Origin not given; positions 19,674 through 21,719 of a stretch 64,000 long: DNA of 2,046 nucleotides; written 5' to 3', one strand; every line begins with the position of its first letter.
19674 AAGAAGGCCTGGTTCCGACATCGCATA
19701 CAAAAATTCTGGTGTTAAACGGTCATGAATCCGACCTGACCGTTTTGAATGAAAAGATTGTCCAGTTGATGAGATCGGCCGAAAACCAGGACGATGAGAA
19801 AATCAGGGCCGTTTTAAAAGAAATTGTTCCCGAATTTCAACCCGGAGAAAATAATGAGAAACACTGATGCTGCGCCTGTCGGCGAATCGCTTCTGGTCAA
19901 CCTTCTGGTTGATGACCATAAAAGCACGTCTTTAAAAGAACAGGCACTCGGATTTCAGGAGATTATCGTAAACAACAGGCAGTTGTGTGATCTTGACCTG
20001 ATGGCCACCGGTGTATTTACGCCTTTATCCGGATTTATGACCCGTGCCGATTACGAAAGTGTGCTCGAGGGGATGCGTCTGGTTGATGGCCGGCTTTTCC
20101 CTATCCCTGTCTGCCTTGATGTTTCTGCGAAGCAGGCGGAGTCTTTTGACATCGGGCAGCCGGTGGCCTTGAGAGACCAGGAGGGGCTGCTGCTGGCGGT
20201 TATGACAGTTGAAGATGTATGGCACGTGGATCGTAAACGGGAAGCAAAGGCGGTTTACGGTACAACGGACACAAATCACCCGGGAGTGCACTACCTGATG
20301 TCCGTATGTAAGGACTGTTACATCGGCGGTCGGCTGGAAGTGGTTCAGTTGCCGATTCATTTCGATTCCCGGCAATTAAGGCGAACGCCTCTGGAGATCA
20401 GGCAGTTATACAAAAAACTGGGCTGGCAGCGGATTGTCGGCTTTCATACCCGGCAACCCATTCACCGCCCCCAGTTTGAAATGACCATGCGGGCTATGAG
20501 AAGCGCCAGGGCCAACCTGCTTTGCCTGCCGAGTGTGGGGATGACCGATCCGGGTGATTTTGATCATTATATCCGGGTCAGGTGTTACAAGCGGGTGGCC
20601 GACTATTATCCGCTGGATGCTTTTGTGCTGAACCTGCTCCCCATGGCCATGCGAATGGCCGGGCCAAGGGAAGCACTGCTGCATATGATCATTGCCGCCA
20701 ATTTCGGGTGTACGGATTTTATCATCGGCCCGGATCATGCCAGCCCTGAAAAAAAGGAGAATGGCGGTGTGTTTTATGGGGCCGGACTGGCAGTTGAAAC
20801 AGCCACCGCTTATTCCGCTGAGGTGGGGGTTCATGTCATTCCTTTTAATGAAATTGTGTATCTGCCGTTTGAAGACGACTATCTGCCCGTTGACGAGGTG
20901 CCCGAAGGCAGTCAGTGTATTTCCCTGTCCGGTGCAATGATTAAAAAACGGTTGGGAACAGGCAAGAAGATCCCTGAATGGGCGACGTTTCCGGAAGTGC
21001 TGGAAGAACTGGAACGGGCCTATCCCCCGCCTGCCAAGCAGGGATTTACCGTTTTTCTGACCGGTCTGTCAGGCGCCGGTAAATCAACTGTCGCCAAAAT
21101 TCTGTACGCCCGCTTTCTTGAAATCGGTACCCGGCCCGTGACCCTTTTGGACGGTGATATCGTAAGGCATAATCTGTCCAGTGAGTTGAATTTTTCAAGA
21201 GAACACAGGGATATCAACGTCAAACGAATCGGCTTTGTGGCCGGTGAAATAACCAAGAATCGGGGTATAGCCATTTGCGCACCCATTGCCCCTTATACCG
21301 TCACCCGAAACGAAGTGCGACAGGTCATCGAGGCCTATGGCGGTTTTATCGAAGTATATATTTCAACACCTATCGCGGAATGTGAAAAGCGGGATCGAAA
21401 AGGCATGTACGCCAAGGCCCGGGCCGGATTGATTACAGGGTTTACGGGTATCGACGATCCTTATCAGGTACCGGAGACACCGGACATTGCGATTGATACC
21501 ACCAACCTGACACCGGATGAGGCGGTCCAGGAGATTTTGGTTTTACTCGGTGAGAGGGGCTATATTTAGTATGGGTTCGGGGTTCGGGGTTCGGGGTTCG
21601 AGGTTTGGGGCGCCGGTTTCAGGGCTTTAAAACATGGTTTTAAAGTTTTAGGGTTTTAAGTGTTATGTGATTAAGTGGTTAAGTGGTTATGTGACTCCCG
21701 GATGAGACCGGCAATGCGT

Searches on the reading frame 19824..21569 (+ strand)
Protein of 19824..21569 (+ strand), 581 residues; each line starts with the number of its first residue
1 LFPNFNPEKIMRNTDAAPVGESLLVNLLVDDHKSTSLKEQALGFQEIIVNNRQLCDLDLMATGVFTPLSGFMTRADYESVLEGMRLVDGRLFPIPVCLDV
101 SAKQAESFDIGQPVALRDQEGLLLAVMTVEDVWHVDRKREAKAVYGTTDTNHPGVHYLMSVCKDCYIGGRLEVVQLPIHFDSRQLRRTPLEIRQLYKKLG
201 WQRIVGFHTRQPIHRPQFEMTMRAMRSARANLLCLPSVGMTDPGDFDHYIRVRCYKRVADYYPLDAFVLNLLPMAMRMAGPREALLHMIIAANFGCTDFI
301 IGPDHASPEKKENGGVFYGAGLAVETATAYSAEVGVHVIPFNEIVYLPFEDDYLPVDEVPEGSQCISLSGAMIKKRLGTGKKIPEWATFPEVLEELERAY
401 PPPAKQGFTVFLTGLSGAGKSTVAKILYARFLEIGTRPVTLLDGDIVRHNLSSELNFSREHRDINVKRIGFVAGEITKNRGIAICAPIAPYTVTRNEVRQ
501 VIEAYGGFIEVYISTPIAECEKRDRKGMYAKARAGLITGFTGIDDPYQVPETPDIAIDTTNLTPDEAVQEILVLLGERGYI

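Call 10: search_protein_families(library=pfam, proteins=[window:19824-21569:+])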
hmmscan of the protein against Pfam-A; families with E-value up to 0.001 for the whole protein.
window:19824-21569:+ (581 aa): 5 families
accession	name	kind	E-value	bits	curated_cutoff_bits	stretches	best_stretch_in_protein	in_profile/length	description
PF01747.23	ATP-sulfurylase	-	6.1e-66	222.3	24.3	1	184-398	2-211/212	ATP-sulfurylase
PF01583.26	APS_kinase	-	2.3e-55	187.3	21.1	1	406-558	1-152/152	Adenylylsulphate kinase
PF14306.12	PUA_2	-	8.4e-51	172.2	27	1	17-175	2-158/159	PUA-like domain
PF13238.12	AAA_18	-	0.00034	21.5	29.4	1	410-465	1-52/128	AAA domain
PF13671.12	AAA_33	-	0.00092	20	27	0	410-526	2-117/143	AAA domain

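Call 85: find_homologous_proteins(query=window:19824-21569:+, max_evalue=1e-150)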
Query window:19824-21569:+ (581 aa): 7739 proteins with E <= 1e-150 among 8000 candidates; the best 120 are listed.
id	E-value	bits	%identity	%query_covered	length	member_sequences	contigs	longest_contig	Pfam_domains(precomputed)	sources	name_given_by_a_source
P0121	0.0e+0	1313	100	98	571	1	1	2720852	PF14306.13,PF01747.24,PF01583.27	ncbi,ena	-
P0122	0.0e+0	1166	88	98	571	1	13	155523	PF14306.13,PF01747.24,PF01583.27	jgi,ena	jgi:sulfate adenylyltransferase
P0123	0.0e+0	1156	87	98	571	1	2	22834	PF14306.13,PF01747.24,PF01583.27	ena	-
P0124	0.0e+0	1141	86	98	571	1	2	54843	PF14306.13,PF01747.24,PF01583.27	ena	-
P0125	0.0e+0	1139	86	98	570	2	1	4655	PF14306.13,PF01747.24,PF01583.27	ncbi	-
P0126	0.0e+0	1129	85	98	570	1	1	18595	PF14306.13,PF01747.24,PF01583.27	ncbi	-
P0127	0.0e+0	1129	86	98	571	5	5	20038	PF14306.13,PF01747.24,PF01583.27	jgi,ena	jgi:sulfate adenylyltransferase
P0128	0.0e+0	1114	85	97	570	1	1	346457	PF14306.13,PF01747.24,PF01583.27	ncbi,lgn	ncbi:MAG: bifunctional sulfate adenylyltransferase/adenylylsulfate kinase [Thermodesulfobacteriota b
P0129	0.0e+0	1113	85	97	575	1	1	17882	PF14306.13,PF01747.24,PF01583.27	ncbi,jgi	-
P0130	3.6e-290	981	72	98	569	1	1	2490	PF14306.13,PF01747.24,PF01583.27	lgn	-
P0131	1.4e-288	976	73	98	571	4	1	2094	PF14306.13,PF01747.24,PF01583.27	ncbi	-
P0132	3.3e-287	972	74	96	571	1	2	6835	PF14306.13,PF01747.24,PF01583.27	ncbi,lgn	ncbi:MAG: bifunctional sulfate adenylyltransferase/adenylylsulfate kinase [Desulfosudaceae bacterium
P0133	1.4e-285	966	71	98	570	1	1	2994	PF14306.13,PF01747.24,PF01583.27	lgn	-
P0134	5.0e-285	964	72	96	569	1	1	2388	PF14306.13,PF01747.24,PF01583.27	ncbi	-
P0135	5.3e-283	958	70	98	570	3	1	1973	PF14306.13,PF01747.24,PF01583.27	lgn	-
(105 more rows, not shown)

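Call 86: find_encoding_contigs(protein=P0121, flank=3000, max_places=2)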
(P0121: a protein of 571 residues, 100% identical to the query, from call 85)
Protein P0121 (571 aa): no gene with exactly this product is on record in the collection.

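Call 87: find_encoding_contigs(protein=P0122, flank=10000, max_places=3)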
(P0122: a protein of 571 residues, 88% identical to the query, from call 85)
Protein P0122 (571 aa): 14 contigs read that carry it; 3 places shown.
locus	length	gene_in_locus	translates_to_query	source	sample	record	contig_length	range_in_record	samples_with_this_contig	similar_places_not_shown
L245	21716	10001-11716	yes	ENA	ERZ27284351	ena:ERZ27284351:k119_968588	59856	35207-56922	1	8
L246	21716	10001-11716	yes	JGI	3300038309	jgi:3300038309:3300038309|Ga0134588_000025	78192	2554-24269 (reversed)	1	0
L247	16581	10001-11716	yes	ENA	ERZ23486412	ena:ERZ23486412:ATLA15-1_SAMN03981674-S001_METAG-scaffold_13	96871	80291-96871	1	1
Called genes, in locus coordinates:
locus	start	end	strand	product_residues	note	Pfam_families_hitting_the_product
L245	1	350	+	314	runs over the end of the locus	PF00535:Glycos_transf_2, PF13641:Glyco_tranf_2_3, PF13632:Glyco_trans_2_3 (weak)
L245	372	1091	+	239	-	PF13489:Methyltransf_23 (weak), PF13847:Methyltransf_31 (weak), PF08241:Methyltransf_11, PF08242:Methyltransf_12, PF13649:Methyltransf_25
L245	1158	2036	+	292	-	PF00535:Glycos_transf_2, PF10111:Glyco_tranf_2_2 (faint), PF13641:Glyco_tranf_2_3, PF13632:Glyco_trans_2_3 (weak)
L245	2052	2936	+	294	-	PF01073:3Beta_HSD (faint), PF01370:Epimerase, PF05368:NmrA, PF13460:NAD_binding_10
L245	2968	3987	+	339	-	PF00953:Glycos_transf_4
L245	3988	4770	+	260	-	PF02698:DUF218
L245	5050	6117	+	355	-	PF01073:3Beta_HSD, PF01370:Epimerase, PF02719:Polysacc_synt_2, PF04321:RmlD_sub_bind, PF05368:NmrA (weak), PF07993:NAD_binding_4 (faint), PF16363:GDP_Man_Dehyd, PF13460:NAD_binding_10 (weak)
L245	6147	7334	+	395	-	PF01370:Epimerase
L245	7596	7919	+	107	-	PF14520:HHH_5 (faint), PF12836:HHH_3, PF00633:HHH (faint)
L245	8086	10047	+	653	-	PF13727:CoA_binding_3, PF02629:CoA_binding (weak), PF01073:3Beta_HSD, PF01370:Epimerase, PF02719:Polysacc_synt_2, PF04321:RmlD_sub_bind, PF08659:KR (weak), PF16363:GDP_Man_Dehyd, +1 more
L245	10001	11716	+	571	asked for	PF14306:PUA_2, PF01747:ATP-sulfurylase, PF01583:APS_kinase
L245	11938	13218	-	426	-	PF11741:AMIN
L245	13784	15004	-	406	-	PF13183:Fer4_8, PF13237:Fer4_10 (faint), PF02754:CCG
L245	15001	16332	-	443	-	PF00890:FAD_binding_2, PF01266:DAO (faint), PF03486:HI0933_like (faint)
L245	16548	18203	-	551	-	PF00732:GMC_oxred_N (faint), PF01266:DAO, PF01494:FAD_binding_3 (faint), PF16901:DAO_C (weak), PF04324:Fer2_BFD (weak)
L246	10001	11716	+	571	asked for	PF14306:PUA_2, PF01747:ATP-sulfurylase, PF01583:APS_kinase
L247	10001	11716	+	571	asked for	PF14306:PUA_2, PF01747:ATP-sulfurylase, PF01583:APS_kinase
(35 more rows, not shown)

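Call 91: list_cluster_members(proteins=[P0121])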
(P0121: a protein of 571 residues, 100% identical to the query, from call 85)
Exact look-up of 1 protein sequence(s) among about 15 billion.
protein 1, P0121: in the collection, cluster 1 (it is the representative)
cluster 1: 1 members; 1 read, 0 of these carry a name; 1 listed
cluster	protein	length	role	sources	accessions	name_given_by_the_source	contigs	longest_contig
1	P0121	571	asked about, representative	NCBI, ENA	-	-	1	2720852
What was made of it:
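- Tried and rejected: The 100%-identical Sat/CysC cluster carries no name (call 91).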
